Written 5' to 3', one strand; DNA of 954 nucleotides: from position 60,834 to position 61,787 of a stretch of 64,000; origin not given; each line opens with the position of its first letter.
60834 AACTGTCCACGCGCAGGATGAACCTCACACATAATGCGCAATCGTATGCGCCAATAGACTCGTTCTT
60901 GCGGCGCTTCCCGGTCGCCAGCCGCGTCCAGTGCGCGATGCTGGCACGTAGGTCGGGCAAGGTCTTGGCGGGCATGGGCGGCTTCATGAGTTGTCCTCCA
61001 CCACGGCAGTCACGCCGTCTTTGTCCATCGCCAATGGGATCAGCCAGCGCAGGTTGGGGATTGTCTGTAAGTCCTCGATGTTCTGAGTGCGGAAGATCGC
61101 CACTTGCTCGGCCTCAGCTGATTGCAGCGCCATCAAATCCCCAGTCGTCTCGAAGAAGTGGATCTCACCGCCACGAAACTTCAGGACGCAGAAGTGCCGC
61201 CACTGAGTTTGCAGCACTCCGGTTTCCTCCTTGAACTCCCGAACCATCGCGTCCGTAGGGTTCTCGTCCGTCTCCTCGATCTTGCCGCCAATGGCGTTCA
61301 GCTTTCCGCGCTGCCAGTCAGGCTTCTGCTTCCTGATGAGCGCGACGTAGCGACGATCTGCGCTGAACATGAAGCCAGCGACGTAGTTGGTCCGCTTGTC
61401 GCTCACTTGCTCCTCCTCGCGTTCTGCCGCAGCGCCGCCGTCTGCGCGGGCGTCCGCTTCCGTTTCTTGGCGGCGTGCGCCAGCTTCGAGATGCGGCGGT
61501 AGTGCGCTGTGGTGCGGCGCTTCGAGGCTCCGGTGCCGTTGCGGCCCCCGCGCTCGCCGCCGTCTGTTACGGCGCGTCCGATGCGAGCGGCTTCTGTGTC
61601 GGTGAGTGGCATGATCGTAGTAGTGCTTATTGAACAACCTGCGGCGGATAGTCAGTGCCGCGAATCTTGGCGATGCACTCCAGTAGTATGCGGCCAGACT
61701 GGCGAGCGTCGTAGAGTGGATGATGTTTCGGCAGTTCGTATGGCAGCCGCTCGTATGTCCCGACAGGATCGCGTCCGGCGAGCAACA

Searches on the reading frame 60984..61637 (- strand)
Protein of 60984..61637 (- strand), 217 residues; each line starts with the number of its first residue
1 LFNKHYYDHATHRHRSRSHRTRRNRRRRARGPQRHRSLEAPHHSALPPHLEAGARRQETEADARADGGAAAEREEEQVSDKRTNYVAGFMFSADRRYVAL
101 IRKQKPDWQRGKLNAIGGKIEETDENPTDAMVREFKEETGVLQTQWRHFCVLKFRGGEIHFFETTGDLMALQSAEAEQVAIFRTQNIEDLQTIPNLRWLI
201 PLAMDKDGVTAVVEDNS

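Call 51: search_protein_families(library=pfam, proteins=[window:60984-61637:-], max_evalue=0.01)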
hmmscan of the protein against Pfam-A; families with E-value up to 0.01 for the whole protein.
window:60984-61637:- (217 aa): 1 family
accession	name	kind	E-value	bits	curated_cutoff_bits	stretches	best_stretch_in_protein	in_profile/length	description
PF00293.34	NUDIX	-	2.8e-09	37.5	21.1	1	84-179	4-110/134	NUDIX domain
